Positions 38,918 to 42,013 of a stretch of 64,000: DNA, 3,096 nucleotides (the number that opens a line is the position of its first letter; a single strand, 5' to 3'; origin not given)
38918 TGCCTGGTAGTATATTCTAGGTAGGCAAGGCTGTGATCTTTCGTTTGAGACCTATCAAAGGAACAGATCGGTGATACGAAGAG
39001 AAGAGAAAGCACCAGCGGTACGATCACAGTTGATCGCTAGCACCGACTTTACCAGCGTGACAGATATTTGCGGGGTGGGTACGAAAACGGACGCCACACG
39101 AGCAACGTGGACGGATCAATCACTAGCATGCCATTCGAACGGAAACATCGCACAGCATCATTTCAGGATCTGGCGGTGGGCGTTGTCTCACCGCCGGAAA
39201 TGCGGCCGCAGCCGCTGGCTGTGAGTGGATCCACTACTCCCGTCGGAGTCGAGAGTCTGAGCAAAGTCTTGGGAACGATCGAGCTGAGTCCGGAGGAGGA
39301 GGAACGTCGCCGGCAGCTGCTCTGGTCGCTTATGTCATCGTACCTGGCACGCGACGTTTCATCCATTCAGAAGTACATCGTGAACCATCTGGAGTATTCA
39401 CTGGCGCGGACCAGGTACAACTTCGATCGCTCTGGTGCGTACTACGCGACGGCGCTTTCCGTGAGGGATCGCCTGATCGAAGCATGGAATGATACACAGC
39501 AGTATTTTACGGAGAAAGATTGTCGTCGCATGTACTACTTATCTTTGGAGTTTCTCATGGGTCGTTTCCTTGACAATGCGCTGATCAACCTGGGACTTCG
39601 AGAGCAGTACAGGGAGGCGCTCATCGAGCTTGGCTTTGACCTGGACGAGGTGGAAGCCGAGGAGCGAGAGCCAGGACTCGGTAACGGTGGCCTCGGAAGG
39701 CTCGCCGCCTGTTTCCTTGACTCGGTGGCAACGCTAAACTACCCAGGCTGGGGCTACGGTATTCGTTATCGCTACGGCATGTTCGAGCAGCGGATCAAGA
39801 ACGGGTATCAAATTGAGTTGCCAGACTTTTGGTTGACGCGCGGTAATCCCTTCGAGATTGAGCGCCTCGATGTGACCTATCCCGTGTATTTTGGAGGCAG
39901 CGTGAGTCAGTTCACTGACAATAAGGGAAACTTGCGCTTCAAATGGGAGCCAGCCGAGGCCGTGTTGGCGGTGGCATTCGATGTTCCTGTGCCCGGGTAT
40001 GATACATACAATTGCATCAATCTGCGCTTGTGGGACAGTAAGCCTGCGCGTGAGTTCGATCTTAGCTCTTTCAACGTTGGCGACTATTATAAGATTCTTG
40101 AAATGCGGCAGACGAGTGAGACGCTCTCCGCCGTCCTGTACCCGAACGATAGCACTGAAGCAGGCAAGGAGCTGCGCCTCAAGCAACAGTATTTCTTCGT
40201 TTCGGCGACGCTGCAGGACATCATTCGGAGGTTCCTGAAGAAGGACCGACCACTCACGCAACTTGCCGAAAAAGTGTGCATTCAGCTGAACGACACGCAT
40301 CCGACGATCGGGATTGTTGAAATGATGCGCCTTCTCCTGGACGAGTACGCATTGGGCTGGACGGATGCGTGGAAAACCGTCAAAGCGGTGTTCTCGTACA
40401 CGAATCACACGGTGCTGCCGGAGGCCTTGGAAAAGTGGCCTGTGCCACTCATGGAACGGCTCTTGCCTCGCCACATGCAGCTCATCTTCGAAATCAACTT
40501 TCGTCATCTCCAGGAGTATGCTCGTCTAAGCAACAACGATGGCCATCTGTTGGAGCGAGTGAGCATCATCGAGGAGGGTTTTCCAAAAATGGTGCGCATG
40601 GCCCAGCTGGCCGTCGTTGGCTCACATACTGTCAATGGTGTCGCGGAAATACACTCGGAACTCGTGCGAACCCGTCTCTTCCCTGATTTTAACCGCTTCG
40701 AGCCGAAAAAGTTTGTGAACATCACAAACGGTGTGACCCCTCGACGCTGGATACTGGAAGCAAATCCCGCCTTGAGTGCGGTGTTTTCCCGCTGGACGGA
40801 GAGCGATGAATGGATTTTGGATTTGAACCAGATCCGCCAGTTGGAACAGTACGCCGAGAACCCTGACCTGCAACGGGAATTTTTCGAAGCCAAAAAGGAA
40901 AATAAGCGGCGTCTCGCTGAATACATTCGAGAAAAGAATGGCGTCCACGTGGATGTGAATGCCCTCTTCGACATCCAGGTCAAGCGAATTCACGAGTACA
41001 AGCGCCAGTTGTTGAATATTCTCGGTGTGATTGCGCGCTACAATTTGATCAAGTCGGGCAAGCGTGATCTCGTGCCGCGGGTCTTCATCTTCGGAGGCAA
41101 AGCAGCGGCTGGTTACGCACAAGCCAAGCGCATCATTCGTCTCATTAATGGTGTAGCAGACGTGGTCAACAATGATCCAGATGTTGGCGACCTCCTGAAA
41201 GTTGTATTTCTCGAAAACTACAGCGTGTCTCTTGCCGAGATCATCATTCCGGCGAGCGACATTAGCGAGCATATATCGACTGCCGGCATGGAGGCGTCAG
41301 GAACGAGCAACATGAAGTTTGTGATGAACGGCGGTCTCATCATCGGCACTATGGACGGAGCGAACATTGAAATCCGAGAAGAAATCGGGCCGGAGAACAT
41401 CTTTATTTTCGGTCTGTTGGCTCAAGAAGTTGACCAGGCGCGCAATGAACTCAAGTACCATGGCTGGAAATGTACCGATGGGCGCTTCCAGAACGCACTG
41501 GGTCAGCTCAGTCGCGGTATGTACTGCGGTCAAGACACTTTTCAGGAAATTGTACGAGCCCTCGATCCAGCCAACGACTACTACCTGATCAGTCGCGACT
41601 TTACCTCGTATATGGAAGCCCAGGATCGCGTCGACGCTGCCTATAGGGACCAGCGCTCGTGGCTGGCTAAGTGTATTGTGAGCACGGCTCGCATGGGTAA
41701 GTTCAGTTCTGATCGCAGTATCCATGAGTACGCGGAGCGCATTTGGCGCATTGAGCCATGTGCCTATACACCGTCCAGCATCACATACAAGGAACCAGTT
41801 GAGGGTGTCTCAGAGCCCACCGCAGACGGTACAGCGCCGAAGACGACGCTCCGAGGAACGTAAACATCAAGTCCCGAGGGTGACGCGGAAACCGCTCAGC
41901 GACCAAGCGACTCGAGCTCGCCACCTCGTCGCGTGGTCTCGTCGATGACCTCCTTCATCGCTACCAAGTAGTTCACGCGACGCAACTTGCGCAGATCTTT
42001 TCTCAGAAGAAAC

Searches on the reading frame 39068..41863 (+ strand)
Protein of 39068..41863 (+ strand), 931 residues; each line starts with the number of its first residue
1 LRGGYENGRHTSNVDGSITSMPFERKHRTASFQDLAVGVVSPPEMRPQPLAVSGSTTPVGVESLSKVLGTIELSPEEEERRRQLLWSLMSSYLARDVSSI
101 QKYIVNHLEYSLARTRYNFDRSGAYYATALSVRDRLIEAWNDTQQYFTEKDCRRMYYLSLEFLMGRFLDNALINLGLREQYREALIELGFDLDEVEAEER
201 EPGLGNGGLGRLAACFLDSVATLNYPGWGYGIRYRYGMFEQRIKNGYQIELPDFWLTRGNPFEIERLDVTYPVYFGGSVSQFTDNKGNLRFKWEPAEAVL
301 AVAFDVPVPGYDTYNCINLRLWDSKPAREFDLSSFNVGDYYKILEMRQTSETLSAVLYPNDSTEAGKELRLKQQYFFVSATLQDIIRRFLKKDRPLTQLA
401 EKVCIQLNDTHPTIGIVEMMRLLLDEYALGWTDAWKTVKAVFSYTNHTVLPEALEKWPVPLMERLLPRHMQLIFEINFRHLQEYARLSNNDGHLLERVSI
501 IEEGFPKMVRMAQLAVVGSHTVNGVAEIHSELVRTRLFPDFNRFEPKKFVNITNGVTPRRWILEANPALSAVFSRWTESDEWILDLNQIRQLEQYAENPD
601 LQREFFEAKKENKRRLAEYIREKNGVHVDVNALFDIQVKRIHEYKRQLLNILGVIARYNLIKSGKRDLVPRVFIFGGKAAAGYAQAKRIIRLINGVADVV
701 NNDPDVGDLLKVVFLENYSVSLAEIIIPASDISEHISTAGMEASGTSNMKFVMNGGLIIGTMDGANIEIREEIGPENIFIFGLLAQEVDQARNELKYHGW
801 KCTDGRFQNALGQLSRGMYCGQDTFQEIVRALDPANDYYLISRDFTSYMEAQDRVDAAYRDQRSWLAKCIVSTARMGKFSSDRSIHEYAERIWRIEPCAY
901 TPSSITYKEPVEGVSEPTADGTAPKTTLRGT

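Call 41: search_protein_families(library=pfam, proteins=[window:39068-41863:+], max_evalue=0.001)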
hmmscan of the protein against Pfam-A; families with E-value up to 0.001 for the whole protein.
window:39068-41863:+ (931 aa): 1 family
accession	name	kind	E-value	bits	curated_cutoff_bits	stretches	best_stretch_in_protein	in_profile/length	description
PF00343.26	Phosphorylase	-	0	1038.8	27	1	187-895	3-713/713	Carbohydrate phosphorylase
